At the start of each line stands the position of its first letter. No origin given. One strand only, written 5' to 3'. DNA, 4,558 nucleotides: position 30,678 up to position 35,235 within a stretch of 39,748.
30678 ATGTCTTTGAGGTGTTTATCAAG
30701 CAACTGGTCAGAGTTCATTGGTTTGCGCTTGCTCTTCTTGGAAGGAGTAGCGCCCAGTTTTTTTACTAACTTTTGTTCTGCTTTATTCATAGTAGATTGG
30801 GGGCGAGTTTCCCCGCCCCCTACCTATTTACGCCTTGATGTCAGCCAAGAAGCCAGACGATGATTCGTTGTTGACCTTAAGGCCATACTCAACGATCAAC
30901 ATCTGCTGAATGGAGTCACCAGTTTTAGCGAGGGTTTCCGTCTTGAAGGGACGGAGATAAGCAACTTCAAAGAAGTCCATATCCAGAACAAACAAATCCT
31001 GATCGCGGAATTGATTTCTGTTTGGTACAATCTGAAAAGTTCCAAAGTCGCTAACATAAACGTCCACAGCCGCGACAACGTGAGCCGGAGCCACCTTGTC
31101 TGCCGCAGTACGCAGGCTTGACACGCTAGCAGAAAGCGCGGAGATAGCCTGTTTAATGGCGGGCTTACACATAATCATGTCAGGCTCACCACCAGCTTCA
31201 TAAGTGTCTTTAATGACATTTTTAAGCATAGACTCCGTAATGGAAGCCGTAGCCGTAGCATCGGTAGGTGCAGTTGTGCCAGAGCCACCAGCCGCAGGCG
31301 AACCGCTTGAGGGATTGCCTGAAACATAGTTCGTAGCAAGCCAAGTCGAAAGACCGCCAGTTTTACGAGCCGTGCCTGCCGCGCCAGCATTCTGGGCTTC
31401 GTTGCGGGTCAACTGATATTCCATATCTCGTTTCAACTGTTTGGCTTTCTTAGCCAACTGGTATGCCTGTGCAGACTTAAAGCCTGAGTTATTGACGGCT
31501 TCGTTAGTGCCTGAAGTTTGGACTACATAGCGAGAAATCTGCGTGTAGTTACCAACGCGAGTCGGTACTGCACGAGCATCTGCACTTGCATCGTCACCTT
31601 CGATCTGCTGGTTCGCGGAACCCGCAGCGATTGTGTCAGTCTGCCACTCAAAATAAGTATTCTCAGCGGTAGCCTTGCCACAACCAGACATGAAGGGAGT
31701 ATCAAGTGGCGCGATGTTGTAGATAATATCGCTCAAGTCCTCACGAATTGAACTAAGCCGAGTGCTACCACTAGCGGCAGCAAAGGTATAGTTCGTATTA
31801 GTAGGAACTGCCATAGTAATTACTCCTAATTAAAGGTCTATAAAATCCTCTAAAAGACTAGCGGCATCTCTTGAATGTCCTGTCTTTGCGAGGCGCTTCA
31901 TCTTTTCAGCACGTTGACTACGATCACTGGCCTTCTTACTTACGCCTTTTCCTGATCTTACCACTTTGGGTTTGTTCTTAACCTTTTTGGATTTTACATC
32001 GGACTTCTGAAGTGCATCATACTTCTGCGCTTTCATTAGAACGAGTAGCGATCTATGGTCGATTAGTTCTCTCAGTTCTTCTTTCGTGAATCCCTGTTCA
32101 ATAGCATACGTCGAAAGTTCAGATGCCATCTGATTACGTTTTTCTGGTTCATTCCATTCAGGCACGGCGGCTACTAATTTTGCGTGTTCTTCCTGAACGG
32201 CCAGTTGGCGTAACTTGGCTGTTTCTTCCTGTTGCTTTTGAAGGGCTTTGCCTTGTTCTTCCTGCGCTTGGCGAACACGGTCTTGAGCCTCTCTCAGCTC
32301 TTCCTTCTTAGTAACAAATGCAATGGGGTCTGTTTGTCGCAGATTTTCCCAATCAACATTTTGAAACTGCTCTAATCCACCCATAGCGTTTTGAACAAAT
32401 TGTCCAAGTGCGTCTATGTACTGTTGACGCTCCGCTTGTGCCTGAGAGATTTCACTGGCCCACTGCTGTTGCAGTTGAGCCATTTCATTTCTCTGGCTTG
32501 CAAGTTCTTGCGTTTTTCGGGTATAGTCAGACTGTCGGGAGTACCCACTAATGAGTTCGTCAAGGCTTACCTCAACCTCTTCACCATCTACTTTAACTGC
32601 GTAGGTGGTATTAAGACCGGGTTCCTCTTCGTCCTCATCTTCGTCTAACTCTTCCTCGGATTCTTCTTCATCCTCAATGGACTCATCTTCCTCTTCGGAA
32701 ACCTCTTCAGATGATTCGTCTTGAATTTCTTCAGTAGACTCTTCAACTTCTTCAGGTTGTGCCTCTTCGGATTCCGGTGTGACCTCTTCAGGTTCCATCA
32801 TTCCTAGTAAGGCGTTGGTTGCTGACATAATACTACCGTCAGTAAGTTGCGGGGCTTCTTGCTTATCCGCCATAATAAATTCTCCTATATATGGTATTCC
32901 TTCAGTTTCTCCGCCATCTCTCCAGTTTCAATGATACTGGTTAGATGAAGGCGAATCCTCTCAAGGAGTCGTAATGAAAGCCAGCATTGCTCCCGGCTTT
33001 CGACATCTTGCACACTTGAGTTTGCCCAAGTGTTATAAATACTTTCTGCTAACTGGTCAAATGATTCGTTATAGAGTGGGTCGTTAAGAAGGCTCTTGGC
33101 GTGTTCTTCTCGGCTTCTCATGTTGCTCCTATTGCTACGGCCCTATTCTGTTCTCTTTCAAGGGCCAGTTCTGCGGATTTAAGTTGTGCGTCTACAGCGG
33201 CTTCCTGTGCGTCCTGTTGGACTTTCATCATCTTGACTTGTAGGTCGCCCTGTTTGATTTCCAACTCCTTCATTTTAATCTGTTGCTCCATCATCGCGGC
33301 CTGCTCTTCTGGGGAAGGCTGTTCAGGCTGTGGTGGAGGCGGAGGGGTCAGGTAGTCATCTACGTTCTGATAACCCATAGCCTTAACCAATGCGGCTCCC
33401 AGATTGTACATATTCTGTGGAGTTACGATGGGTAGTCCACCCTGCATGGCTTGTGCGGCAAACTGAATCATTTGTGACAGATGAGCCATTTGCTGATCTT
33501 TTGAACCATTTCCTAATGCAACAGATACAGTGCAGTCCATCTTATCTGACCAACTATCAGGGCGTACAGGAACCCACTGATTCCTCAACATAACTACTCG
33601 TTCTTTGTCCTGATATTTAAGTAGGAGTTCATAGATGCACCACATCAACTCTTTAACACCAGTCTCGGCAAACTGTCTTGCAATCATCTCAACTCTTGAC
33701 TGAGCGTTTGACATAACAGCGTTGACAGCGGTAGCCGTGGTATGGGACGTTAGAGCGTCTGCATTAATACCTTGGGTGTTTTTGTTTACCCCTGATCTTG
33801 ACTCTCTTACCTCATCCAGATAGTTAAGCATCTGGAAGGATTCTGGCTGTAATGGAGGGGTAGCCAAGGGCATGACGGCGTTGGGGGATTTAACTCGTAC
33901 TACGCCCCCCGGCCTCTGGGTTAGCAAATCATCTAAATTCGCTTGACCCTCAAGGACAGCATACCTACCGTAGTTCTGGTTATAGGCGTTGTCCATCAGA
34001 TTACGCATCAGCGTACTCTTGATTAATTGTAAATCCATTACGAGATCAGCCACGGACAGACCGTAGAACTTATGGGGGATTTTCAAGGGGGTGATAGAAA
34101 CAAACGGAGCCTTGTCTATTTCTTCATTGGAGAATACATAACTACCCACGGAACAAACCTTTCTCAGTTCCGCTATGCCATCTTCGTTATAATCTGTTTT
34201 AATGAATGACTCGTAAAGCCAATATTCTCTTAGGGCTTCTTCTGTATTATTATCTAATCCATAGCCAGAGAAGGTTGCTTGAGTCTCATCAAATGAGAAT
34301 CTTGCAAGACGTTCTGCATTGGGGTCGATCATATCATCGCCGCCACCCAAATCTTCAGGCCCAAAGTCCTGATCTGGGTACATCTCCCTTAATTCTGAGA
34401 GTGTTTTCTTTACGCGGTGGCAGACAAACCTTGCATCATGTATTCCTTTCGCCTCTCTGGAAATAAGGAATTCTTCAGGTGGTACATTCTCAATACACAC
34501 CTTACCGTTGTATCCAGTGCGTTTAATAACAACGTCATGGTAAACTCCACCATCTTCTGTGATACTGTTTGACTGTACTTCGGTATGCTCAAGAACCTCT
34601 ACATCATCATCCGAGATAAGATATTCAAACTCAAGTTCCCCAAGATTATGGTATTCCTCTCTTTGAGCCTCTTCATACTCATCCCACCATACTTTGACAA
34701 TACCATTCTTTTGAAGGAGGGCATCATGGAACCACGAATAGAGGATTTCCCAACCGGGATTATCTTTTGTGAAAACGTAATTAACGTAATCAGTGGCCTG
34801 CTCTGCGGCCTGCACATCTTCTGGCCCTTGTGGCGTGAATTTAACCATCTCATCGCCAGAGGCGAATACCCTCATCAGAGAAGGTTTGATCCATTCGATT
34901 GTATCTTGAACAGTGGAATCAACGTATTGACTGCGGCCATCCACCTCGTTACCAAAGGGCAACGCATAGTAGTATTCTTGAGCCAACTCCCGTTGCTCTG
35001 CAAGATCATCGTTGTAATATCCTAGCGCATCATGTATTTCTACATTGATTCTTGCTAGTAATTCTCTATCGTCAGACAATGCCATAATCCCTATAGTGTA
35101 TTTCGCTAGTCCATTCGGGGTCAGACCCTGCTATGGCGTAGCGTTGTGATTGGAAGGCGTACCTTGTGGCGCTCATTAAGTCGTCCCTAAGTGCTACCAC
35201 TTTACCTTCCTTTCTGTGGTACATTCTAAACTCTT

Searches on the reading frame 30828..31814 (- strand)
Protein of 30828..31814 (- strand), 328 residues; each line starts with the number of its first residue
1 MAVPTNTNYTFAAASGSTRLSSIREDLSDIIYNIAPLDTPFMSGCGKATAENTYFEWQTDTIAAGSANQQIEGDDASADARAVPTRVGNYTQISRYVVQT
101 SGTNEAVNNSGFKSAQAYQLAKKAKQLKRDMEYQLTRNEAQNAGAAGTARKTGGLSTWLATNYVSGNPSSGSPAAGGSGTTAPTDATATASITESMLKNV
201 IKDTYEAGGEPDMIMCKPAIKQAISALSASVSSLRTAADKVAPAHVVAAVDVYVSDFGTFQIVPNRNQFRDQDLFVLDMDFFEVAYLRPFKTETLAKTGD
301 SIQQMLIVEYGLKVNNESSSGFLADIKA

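Call 9: search_protein_families(library=phrogs, proteins=[window:30828-31814:-])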
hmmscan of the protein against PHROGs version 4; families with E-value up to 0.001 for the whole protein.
window:30828-31814:- (328 aa): 2 families
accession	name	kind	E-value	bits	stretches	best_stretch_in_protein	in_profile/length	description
phrog_1328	-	head and packaging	2.2e-95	322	1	16-327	13-307/583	major head protein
phrog_29786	-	head and packaging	4.1e-05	24.4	1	204-323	5-123/132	major head protein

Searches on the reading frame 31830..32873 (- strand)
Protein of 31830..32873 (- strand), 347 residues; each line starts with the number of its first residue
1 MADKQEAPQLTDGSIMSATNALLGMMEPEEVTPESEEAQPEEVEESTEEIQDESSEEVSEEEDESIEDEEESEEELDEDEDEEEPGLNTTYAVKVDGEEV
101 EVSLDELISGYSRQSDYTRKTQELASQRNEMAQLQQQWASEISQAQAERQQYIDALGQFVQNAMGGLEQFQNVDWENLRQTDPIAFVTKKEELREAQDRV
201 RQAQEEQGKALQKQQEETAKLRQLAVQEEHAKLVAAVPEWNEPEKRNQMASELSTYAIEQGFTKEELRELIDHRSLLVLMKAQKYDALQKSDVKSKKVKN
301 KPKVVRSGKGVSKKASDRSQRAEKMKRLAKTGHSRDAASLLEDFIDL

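Call 9: search_protein_families(library=phrogs, proteins=[window:31830-32873:-])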
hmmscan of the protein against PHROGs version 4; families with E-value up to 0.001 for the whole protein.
window:31830-32873:- (347 aa): 2 families
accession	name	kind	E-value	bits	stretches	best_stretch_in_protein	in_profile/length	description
phrog_3927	-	head and packaging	4.2e-69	234.7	1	17-341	24-338/342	head scaffolding protein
phrog_9013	-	head and packaging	1.3e-18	68.5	1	28-337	71-359/365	head scaffolding protein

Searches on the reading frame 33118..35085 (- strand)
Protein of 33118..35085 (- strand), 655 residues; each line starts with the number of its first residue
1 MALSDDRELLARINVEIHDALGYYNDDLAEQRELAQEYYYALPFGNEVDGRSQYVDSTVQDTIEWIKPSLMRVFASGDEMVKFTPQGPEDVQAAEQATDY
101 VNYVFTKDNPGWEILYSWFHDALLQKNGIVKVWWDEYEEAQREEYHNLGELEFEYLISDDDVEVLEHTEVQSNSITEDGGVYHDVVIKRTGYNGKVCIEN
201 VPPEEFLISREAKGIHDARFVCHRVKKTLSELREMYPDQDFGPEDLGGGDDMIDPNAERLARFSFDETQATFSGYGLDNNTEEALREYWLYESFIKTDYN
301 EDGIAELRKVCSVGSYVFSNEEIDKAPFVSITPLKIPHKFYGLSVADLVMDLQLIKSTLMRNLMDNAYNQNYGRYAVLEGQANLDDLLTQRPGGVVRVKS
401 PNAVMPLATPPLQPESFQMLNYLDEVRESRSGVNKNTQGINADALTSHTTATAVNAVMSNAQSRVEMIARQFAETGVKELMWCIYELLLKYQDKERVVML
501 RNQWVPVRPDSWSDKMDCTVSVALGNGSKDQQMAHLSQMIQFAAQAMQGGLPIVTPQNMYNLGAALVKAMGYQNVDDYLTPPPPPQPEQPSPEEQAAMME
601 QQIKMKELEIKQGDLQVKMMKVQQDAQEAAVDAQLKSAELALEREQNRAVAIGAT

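Call 9: search_protein_families(library=phrogs, proteins=[window:33118-35085:-])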
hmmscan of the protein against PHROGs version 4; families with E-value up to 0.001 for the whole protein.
window:33118-35085:- (655 aa): 3 families
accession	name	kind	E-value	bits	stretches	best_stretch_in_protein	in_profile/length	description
phrog_1216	-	head and packaging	1.2e-174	583.7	1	5-646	12-665/714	portal protein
phrog_332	-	connector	4.6e-21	75.8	1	48-621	54-545/560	head-tail adaptor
phrog_156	-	head and packaging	6.1e-14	52.4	1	193-646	145-640/681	portal protein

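Call 11: search_dna_similar(query=window:33118-35085:-, collection=phages, mode=protein, max_rows=30)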
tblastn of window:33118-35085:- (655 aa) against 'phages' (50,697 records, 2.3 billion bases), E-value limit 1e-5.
Records with a match: 430; places in all: 432; records where one place covers at least 80% of the query: 295.
Best place of each record, by identity: <60% 430.
By first word of the organism name: Pseudomonas 185; Escherichia 96; Vibrio 25; Salmonella 18; Klebsiella 18; Aeromonas 11; Proteus 8; Caudoviricetes 7; Cronobacter 7; Sulfitobacter 7; and 22 more.
By host as written in the record: Pseudomonas aeruginosa 74; Escherichia coli 54; - 32; Pseudomonas aeruginosa PAO1 27; Pseudomonas aeruginosa ATCC 27853 12; Pseudomonas sp. 11; Aeromonas hydrophila 9; Klebsiella pneumoniae 8; and 119 more.
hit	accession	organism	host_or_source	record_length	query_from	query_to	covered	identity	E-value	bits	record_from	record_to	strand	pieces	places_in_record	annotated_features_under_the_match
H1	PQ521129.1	Photobacterium phage PhCF1.2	Photobacterium ganghwense CF1.2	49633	3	646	98%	39.4%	3e-132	435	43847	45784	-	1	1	portal protein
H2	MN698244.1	Pelagibacter phage HTVC106P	Candidatus Pelagibacter sp. HTCC7211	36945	6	579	88%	43.2%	2e-151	491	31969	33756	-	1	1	hypothetical protein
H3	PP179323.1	Pseudomonas phage Lyrsu01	Pseudomonas syringae USA0011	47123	5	653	99%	37.8%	2e-143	467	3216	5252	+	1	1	putative portal protein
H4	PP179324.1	Pseudomonas phage Lyrsu02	Pseudomonas syringae USA0011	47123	5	653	99%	37.8%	2e-143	467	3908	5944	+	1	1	putative portal protein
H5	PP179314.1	Pseudomonas phage Lyrsu03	Pseudomonas syringae P3.01.09C09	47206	5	653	99%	37.8%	2e-143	467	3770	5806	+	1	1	putative portal protein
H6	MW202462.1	Caudoviricetes sp.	Manatee Spring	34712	7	578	87%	42.3%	2e-131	432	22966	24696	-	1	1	head to tail connecting protein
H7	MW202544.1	Bacteriophage sp.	Manatee Spring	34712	7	578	87%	42.3%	2e-131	432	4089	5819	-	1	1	head to tail connecting protein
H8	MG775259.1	Pseudomonas phage Bjorn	Pseudomonas sp. CT12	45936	10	653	98%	37.4%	7e-138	451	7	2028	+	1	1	portal protein | hypothetical protein | ribosome_binding_site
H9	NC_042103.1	Pseudomonas phage Bjorn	Pseudomonas sp. CT12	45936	10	653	98%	37.4%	7e-138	451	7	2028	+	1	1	portal protein | hypothetical protein | ribosome_binding_site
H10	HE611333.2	Pseudomonas phage tf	Pseudomonas putida PpG1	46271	5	653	99%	37.0%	4e-140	457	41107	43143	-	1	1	portal protein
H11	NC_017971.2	Pseudomonas phage tf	Pseudomonas putida PpG1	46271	5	653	99%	37.0%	4e-140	457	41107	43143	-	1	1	portal protein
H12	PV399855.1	Vibrio phage Ph19S9E2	Vibrio parahaemolyticus vp19S9E2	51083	17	645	96%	38.2%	2e-115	386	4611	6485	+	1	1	record has no annotation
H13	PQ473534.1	Pseudomonas phage JB8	Pseudomonas sp.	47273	3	578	88%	41.7%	2e-135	444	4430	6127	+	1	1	portal (connector) protein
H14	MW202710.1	Caudoviricetes sp.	Manatee Spring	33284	9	579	87%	42.1%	2e-137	450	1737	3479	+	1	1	head to tail connecting protein | sip4 zipper protein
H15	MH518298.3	Pseudomonas phage SCYZ1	Pseudomonas fluorescens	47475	8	580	87%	41.6%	3e-139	455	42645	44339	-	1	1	portal protein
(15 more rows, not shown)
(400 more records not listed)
